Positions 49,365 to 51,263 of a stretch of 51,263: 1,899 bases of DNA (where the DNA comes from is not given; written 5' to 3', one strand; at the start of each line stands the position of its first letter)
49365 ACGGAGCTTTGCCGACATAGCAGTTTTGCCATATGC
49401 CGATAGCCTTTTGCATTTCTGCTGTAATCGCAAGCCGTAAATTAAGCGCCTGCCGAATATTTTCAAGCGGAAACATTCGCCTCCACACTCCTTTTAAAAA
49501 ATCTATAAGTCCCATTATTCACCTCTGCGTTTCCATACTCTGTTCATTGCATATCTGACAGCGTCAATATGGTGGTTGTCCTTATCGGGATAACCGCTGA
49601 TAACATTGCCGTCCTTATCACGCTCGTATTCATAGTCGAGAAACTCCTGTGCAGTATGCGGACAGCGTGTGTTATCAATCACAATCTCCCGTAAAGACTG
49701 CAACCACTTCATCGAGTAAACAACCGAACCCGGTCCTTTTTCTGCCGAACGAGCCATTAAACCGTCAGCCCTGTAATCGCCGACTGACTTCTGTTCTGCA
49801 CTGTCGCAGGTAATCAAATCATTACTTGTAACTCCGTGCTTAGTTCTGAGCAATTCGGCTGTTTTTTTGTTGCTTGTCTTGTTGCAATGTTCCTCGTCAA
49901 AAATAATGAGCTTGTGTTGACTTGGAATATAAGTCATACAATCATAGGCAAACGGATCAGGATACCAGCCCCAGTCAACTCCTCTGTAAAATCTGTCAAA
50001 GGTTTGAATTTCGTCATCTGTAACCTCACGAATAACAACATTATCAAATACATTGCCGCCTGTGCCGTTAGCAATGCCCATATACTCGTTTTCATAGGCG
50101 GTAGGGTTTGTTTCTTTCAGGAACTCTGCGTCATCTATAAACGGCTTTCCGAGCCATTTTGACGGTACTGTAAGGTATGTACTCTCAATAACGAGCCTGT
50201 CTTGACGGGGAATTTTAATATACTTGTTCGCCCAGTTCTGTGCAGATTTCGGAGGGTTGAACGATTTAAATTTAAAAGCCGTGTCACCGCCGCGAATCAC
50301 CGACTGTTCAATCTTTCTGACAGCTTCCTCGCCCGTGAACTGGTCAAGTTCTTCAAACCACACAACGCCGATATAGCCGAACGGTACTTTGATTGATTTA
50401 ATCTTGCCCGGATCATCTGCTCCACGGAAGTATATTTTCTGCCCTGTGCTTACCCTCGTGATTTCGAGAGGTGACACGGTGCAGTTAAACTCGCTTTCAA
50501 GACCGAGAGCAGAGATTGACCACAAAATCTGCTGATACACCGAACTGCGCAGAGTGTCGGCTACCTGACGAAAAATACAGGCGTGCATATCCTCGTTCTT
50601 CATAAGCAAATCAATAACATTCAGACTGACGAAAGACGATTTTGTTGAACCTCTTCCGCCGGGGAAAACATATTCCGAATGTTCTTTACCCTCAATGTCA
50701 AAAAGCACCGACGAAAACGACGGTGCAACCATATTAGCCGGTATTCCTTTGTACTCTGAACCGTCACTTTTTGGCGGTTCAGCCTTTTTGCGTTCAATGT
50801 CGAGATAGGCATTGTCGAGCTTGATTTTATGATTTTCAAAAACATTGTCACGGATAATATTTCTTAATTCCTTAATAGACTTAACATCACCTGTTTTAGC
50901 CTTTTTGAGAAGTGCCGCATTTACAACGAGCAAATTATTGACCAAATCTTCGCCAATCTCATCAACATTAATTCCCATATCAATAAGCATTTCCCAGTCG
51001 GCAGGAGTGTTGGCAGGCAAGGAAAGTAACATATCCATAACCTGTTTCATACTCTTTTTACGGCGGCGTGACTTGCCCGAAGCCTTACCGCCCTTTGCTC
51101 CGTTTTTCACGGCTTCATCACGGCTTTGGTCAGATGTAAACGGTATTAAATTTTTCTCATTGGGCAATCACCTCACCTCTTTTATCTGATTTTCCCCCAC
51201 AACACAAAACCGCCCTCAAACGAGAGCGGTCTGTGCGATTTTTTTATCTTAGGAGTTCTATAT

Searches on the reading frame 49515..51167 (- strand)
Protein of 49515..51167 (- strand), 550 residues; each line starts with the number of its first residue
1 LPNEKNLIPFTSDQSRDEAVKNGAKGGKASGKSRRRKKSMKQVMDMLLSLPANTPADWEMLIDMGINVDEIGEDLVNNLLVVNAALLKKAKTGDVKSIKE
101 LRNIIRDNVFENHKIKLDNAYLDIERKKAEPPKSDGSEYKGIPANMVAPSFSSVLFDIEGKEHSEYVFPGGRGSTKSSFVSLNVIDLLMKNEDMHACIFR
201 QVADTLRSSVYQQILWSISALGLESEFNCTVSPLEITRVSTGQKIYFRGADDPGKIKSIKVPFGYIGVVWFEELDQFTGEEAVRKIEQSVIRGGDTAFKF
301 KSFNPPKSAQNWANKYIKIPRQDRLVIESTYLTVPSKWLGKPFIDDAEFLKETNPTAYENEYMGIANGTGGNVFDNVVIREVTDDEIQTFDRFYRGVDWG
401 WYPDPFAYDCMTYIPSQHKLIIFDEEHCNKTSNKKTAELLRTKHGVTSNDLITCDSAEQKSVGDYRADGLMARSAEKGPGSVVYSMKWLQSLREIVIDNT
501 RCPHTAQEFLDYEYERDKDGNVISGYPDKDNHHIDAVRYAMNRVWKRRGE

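Call 9: search_protein_families(library=phrogs, proteins=[window:49515-51167:-])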
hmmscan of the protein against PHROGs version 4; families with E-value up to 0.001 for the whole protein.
window:49515-51167:- (550 aa): 9 families
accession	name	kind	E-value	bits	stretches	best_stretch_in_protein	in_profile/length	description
phrog_3717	-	head and packaging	1.6e-50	173.1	1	150-407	10-266/277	terminase large subunit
phrog_2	-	head and packaging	1.2e-48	167.5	1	106-548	250-596/807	terminase large subunit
phrog_18557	-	head and packaging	8.3e-34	116.6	1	473-549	2-78/88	terminase large subunit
phrog_5653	-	head and packaging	2.4e-31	110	1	369-543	6-179/199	terminase large subunit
phrog_6672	-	head and packaging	2.6e-22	79.9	1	418-548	5-133/145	terminase large subunit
phrog_2412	-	unknown function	1.1e-18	68.7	1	2-119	2-108/150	-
phrog_8711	-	head and packaging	1.5e-14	54.8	1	159-227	21-89/89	terminase large subunit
phrog_10250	-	head and packaging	3.3e-05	24.7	1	491-546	163-217/228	terminase large subunit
phrog_22023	-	unknown function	0.00064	21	0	302-401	28-124/153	-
